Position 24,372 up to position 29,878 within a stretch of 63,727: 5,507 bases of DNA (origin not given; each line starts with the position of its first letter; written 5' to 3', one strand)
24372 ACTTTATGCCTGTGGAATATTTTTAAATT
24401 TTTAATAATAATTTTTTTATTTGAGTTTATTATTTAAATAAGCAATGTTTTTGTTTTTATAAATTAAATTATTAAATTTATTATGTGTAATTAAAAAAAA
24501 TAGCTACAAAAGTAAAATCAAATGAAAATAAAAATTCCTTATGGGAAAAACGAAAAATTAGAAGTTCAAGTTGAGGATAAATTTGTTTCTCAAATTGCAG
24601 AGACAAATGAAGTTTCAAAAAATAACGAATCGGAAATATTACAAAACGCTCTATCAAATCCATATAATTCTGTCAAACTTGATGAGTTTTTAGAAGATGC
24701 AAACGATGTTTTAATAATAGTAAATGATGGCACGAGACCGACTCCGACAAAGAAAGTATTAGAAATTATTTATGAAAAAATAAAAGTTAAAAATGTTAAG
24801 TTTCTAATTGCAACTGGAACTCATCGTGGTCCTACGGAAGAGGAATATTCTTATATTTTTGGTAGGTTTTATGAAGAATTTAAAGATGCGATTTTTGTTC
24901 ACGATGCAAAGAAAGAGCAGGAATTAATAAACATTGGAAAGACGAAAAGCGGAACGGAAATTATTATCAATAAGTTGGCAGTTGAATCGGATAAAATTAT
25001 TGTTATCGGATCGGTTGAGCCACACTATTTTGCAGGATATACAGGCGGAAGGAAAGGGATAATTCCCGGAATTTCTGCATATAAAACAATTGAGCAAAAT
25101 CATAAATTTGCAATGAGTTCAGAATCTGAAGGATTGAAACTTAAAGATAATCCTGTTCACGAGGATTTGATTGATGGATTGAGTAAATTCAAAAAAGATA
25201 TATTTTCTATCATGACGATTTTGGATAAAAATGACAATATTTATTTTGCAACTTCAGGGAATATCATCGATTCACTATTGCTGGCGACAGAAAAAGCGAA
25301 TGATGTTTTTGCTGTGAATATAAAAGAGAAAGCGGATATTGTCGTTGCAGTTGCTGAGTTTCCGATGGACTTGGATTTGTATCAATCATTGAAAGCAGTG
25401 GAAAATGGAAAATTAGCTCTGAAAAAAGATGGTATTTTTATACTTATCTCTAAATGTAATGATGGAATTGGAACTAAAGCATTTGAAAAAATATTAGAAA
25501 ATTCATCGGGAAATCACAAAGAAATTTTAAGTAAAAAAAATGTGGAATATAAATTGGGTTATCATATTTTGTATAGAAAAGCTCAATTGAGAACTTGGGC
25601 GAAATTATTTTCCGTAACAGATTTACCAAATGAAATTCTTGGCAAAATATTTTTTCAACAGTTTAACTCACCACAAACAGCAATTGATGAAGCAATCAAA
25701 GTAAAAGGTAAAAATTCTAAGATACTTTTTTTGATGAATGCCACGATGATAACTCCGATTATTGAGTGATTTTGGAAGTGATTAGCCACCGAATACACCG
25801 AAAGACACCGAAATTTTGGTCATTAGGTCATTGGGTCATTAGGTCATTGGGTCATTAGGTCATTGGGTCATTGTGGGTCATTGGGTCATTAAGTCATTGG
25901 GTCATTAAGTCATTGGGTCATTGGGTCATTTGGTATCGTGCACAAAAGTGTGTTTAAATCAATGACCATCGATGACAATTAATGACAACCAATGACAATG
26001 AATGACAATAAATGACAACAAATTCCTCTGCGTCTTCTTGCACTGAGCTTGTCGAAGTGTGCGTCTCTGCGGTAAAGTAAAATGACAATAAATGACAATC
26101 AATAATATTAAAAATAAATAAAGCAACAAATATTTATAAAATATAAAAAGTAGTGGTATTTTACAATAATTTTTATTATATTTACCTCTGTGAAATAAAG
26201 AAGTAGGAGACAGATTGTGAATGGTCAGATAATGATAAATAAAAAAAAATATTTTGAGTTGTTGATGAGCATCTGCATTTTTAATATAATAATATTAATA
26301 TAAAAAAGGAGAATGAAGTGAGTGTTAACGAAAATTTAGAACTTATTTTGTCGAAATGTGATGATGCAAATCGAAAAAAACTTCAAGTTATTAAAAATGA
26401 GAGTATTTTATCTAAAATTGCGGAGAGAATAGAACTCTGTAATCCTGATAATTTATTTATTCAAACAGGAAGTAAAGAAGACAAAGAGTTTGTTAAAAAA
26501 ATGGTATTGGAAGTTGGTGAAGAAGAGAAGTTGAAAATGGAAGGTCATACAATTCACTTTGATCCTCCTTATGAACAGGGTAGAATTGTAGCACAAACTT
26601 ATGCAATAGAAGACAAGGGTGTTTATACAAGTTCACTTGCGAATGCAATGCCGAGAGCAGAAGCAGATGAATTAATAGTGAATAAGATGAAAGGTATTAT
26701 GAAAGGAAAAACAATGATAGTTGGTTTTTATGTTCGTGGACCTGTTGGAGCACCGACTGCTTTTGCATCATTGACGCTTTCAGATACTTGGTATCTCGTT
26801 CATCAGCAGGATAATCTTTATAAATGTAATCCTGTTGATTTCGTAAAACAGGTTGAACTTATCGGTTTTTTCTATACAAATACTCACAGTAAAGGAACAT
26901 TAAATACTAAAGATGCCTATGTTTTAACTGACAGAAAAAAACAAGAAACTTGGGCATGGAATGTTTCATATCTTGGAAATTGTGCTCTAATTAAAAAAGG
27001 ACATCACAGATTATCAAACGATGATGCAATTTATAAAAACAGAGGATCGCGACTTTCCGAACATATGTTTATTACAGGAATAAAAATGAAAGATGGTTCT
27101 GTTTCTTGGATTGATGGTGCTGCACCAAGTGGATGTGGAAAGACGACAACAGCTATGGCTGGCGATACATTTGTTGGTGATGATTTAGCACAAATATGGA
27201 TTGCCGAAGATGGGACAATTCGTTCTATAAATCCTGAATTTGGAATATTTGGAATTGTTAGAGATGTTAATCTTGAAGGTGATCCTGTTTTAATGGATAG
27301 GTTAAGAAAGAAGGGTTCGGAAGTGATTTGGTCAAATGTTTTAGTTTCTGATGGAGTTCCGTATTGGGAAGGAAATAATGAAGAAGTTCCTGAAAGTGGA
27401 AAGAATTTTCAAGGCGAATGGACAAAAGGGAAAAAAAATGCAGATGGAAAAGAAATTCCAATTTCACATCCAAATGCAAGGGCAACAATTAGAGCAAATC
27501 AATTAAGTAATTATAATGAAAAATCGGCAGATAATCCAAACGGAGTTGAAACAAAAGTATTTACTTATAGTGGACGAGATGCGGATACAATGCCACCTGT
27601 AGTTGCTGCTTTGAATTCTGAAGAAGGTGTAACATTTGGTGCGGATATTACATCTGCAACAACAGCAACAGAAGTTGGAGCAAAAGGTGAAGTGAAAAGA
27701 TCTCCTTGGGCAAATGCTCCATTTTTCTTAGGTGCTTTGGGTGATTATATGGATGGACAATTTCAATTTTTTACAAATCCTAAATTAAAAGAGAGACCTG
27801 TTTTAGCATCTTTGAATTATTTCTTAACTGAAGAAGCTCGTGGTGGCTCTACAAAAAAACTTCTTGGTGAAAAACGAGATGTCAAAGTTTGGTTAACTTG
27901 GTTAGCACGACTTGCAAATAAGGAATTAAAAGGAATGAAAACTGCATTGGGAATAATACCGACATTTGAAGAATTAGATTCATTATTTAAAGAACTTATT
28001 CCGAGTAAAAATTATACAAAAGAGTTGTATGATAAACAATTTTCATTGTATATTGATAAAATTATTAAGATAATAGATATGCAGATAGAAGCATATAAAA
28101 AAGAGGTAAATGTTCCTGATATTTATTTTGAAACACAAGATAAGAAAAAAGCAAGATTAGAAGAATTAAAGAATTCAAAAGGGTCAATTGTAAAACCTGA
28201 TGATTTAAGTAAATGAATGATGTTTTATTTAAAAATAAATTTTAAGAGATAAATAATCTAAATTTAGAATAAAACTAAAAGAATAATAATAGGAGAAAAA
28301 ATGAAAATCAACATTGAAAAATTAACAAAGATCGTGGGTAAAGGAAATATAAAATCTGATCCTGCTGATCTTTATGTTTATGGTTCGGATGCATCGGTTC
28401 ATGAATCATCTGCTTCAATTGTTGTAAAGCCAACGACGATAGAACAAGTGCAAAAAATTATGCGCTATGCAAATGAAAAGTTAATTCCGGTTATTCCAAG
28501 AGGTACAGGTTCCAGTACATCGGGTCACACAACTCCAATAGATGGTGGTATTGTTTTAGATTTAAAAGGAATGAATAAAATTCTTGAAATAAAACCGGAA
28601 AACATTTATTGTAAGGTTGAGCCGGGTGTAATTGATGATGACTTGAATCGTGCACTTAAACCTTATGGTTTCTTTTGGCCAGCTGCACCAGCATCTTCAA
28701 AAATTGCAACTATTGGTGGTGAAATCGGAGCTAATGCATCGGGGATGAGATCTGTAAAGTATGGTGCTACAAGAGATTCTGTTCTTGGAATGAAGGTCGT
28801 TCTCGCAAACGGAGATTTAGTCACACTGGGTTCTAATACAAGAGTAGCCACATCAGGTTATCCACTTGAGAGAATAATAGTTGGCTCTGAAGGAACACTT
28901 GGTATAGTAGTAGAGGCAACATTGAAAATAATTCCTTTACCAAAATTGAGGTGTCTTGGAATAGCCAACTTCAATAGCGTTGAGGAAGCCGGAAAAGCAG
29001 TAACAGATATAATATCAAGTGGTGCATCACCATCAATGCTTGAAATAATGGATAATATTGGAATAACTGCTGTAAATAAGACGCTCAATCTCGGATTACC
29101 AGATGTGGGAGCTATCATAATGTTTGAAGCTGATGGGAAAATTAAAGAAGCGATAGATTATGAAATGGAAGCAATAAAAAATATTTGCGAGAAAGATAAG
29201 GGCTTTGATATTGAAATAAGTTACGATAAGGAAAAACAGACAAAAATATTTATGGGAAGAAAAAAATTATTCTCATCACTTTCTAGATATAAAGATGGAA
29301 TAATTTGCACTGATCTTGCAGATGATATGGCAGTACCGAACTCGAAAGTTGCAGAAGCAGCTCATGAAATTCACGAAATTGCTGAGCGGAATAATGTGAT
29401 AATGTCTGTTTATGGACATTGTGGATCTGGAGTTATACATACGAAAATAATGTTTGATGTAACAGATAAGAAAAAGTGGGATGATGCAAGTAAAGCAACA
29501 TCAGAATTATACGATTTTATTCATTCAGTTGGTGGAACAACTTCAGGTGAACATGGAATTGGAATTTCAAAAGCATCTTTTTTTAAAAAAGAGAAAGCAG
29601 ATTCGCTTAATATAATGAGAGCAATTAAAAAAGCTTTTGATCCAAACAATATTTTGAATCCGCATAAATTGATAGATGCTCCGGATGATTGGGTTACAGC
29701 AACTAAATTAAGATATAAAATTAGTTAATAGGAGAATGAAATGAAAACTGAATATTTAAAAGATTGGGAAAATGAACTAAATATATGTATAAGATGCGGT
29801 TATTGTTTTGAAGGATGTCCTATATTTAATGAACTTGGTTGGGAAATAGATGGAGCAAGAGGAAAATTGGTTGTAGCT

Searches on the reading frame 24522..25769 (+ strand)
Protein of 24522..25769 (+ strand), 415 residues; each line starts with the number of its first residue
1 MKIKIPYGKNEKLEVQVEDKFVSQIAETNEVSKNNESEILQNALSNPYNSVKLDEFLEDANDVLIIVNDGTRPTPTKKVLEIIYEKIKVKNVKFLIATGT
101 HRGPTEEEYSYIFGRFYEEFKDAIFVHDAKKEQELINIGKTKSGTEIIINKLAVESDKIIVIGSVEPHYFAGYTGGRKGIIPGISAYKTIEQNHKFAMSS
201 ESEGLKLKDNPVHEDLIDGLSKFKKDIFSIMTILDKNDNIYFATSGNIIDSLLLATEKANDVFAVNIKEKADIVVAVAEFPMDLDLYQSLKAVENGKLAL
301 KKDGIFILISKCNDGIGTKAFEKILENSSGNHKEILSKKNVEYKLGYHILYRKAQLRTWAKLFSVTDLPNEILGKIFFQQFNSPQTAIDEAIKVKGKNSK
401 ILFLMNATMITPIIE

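Call 5: search_protein_families(library=pfam, proteins=[window:24522-25769:+])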
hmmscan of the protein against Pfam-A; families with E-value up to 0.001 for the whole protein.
window:24522-25769:+ (415 aa): 3 families
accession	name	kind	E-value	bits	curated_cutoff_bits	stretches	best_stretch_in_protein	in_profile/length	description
PF09861.14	Lar_N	-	1.1e-58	198.3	23.3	1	7-202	1-200/204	Lactate racemase N-terminal domain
PF21113.2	LarA_C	-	3.4e-14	53.5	25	1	269-406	4-146/152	Lactate racemase C-terminal domain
PF04015.17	DUF362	-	0.00043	20.8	24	1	109-231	52-163/200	Domain of unknown function (DUF362)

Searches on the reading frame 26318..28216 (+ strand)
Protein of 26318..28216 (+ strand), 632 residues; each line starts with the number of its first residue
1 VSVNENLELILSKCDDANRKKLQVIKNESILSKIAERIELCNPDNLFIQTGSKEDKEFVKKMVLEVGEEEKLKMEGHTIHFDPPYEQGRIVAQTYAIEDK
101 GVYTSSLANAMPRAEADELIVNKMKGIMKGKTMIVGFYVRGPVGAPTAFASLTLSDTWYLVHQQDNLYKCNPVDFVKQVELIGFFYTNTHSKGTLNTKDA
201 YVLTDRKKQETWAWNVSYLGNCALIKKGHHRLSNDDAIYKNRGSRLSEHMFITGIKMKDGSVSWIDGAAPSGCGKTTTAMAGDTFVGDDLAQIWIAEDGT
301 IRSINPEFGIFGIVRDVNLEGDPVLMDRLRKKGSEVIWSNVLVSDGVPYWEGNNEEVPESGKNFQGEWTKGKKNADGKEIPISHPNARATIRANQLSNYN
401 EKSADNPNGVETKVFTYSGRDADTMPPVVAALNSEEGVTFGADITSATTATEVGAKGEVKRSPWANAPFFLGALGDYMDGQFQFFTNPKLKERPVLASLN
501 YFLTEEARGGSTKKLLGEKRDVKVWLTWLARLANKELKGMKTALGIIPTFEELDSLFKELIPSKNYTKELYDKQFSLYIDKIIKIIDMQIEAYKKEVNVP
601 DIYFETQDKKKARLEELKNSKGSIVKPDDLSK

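Call 5: search_protein_families(library=pfam, proteins=[window:26318-28216:+])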
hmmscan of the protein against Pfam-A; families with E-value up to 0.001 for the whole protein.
window:26318-28216:+ (632 aa): 2 families
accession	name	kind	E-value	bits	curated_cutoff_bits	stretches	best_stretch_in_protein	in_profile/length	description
PF00821.23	PEPCK_GTP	-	5.8e-89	298.8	23.8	1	246-612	2-356/357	Phosphoenolpyruvate carboxykinase C-terminal P-loop domain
PF17297.7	PEPCK_N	-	6.3e-41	140.8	23.8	1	34-236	3-216/218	Phosphoenolpyruvate carboxykinase N-terminal domain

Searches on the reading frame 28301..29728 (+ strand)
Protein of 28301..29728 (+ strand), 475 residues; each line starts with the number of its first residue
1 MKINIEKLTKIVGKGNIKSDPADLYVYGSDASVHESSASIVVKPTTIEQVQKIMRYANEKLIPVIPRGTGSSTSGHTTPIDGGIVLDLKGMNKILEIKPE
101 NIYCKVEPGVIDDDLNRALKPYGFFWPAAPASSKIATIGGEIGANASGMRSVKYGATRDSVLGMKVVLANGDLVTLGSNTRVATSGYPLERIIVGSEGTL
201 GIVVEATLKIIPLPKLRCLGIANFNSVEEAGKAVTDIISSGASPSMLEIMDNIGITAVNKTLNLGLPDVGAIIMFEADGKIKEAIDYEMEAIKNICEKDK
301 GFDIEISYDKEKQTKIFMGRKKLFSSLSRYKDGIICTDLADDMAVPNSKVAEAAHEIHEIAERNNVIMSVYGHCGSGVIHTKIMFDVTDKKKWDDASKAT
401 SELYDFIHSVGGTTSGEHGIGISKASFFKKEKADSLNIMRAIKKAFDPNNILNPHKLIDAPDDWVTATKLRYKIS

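Call 5: search_protein_families(library=pfam, proteins=[window:28301-29728:+])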
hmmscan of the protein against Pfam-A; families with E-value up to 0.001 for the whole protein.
window:28301-29728:+ (475 aa): 2 families
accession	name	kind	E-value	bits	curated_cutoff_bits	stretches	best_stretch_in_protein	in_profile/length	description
PF02913.24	FAD-oxidase_C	-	1.9e-55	188.7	21.2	1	214-457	2-248/248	FAD linked oxidases, C-terminal domain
PF01565.28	FAD_binding_4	-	6.7e-44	149.4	26.4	1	39-177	2-139/139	FAD binding domain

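Call 68: search_protein_families(library=ncbifam, proteins=[window:28301-29728:+], max_evalue=1e-15)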
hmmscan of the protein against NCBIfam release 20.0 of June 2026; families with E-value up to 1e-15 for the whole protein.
window:28301-29728:+ (475 aa): 5 families
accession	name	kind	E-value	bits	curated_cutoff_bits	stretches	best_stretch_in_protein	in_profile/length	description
TIGR00387.1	glcD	equivalog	3.5e-117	391.7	567.9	1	41-456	1-413/413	glycolate oxidase subunit GlcD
NF008408.0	PRK11230.1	equivalog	6e-82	275.7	897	1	8-458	25-472/499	glycolate oxidase subunit GlcD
NF049975.1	2HglutDHaseYdiJ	equivalog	1.9e-63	214.6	1350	2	5-175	19-191/1018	D-2-hydroxyglutarate dehydrogenase YdiJ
NF008439.0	PRK11282.1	equivalog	1.5e-28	99.7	284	1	47-218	8-178/358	glycolate oxidase subunit GlcE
NF053785.1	DcplphribOxDprE1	equivalog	3e-20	72.9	500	1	36-211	13-181/449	decaprenylphosphoryl-beta-D-ribose oxidase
